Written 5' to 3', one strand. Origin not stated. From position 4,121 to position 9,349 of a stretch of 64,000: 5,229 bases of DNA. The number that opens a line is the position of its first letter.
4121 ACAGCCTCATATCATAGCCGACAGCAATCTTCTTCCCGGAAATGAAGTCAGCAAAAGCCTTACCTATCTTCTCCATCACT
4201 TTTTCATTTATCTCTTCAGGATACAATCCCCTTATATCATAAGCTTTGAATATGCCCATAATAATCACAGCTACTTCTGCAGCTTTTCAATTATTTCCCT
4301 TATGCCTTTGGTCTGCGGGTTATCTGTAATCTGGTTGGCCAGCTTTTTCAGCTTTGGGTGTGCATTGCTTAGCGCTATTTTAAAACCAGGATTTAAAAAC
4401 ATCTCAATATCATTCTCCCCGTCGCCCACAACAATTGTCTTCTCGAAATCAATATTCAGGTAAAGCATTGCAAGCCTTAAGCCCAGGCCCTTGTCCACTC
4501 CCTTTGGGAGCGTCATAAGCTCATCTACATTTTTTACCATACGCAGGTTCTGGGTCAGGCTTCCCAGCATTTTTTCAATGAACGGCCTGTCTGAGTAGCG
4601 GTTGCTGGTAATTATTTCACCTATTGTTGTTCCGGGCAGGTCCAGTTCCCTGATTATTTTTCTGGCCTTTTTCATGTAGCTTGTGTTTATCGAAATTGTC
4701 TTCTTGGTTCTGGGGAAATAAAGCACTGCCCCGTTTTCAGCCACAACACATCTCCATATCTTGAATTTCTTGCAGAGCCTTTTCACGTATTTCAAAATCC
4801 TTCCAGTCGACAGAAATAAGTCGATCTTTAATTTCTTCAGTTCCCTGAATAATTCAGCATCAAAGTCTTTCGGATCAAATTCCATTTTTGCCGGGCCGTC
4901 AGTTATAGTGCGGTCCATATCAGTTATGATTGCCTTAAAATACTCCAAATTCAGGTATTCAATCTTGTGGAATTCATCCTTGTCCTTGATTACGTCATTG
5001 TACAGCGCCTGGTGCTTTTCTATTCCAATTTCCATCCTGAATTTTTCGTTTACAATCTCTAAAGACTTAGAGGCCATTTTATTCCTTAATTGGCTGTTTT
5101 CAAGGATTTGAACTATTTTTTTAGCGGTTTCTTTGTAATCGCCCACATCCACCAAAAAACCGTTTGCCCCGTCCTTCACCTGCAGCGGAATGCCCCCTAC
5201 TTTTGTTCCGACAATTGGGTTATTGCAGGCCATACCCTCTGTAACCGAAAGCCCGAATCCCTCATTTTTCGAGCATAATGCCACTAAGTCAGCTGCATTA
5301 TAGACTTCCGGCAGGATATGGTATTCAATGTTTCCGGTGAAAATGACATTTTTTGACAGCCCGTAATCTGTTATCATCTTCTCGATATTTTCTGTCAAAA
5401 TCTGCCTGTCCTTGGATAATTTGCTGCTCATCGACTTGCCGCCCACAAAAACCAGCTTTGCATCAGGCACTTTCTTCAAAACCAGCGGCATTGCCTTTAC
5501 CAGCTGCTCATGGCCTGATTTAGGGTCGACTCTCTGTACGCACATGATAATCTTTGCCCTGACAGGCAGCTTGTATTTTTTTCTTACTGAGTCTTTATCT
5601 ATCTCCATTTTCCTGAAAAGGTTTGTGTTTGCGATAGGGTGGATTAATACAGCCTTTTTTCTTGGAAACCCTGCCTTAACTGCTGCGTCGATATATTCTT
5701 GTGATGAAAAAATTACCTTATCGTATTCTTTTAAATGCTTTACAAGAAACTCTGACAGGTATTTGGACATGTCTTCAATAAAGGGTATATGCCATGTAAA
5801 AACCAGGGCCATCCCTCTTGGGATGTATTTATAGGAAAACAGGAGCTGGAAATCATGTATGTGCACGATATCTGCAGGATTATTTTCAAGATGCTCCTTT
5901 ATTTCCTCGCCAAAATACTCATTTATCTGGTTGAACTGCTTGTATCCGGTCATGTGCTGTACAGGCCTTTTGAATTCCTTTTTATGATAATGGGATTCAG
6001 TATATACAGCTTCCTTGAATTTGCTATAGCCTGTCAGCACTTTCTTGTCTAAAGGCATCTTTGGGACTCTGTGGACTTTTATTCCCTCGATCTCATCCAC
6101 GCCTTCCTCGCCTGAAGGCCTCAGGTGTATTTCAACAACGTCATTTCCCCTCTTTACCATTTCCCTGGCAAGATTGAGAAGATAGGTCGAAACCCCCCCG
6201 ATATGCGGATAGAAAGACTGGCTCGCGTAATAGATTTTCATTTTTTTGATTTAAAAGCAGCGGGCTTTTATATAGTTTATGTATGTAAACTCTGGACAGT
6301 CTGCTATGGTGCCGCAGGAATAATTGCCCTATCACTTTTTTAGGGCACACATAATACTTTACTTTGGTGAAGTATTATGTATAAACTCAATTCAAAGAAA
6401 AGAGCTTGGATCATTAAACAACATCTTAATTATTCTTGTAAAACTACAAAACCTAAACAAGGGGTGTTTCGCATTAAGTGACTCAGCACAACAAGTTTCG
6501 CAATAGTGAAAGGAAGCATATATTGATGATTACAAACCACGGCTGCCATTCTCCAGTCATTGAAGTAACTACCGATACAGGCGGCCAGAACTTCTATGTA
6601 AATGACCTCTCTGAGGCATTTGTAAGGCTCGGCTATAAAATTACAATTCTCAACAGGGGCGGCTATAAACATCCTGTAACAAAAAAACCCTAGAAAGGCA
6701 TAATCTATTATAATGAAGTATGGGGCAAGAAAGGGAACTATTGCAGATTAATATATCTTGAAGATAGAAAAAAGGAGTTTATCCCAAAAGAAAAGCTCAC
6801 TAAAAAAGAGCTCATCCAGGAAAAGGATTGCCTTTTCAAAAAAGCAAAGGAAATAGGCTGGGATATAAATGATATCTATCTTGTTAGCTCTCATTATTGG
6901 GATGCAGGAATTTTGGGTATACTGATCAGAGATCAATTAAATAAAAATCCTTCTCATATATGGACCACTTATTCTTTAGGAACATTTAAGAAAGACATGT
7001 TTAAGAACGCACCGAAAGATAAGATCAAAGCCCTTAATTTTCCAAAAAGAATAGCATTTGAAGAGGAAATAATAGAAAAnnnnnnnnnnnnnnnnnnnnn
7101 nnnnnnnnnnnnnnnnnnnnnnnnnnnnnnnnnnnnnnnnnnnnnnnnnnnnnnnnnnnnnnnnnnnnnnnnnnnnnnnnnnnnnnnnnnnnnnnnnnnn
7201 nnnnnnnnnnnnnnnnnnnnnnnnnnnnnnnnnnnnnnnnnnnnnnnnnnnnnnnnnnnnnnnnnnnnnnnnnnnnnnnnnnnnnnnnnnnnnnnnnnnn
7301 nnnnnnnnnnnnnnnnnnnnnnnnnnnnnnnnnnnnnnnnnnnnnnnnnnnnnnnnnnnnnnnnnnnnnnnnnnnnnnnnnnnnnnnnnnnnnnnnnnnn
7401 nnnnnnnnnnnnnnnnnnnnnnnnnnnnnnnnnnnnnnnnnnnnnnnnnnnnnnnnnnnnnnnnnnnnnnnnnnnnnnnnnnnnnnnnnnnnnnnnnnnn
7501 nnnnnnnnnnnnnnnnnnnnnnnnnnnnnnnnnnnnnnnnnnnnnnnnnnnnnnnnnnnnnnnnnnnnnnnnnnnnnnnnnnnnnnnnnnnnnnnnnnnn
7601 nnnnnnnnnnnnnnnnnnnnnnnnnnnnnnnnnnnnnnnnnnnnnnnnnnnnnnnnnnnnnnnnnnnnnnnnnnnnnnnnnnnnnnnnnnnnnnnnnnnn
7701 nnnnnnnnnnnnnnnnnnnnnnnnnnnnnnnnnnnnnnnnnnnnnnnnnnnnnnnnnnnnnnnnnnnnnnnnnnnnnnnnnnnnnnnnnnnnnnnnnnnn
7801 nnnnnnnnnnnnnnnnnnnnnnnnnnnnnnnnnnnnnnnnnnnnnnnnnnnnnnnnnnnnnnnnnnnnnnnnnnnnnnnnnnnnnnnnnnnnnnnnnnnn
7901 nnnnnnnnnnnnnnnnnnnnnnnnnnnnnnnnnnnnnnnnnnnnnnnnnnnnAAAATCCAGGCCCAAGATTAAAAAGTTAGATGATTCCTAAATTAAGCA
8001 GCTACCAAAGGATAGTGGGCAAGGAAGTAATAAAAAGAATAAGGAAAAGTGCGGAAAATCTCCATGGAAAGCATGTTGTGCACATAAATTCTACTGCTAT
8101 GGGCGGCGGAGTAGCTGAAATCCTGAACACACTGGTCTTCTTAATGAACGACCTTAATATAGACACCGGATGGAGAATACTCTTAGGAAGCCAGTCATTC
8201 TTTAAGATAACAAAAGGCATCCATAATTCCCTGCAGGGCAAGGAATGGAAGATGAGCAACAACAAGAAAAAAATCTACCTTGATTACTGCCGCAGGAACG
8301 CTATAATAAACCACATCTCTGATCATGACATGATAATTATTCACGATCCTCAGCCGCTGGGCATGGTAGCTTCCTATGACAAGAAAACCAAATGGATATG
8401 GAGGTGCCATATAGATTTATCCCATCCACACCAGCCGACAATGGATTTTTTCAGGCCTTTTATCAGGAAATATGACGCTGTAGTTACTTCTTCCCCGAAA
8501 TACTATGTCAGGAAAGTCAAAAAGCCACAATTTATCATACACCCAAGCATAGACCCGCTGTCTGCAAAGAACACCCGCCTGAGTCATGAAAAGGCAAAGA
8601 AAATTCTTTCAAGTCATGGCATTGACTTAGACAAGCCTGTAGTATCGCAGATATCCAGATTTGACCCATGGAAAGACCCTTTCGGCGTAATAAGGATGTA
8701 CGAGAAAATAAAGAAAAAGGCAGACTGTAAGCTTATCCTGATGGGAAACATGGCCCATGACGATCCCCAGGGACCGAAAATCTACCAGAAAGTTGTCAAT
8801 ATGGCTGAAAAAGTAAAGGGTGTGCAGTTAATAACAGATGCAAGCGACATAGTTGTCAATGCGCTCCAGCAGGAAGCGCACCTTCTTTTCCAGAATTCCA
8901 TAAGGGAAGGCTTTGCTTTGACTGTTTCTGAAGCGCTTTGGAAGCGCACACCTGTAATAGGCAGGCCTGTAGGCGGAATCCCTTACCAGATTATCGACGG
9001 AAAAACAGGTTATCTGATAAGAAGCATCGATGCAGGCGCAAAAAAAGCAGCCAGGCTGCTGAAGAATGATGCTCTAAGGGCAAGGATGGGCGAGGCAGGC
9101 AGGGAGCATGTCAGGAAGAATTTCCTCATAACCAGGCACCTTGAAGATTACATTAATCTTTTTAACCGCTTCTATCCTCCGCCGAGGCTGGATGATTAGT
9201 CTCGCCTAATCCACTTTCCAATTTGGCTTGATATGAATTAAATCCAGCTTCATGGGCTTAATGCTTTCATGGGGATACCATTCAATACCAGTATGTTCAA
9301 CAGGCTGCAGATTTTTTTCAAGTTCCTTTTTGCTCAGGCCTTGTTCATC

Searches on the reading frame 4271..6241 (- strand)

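Call 89: search_protein_families(library=pfam, proteins=[window:4271-6241:-], max_evalue=0.00001)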
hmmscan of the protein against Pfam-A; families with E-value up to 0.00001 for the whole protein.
window:4271-6241:- (656 aa): 8 families
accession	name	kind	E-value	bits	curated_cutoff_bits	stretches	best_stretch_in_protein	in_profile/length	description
PF00534.26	Glycos_transf_1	-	1.8e-40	138.7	26.4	1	216-392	2-168/172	Glycosyl transferases group 1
PF13692.12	Glyco_trans_1_4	-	2.4e-30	106.1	27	1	230-382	2-142/142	Glycosyl transferases group 1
PF08282.18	Hydrolase_3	-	1.5e-25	90.8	20.9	2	515-651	117-255/255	haloacid dehalogenase-like hydrolase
PF13439.12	Glyco_transf_4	-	2.4e-16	60.6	28.5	1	14-206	1-168/170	Glycosyltransferase Family 4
PF05116.19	S6PP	-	5.2e-12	46.3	20.3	1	555-643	136-226/247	Sucrose-6F-phosphate phosphohydrolase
PF00982.27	Glyco_transf_20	-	1.1e-08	34.8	32.5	1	65-155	83-176/473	Glycosyltransferase family 20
PF21269.3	TreT_GT1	-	5.6e-08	33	27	1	107-184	67-143/144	Trehalose synthase, N-terminal domain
PF13579.12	Glyco_trans_4_4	-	9.2e-08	33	29.7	1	15-201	1-156/158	Glycosyl transferase 4-like domain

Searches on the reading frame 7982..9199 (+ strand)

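Call 89: search_protein_families(library=pfam, proteins=[window:7982-9199:+], max_evalue=0.00001)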
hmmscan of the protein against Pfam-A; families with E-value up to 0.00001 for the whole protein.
window:7982-9199:+ (405 aa): 3 families
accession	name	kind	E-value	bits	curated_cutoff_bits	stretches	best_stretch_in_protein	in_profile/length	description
PF21269.3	TreT_GT1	-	1.4e-54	184.1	27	1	34-175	1-143/144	Trehalose synthase, N-terminal domain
PF00534.26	Glycos_transf_1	-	6.2e-24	84.9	26.4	1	207-375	4-171/172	Glycosyl transferases group 1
PF13692.12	Glyco_trans_1_4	-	1.3e-12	48.6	27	1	219-362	2-142/142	Glycosyl transferases group 1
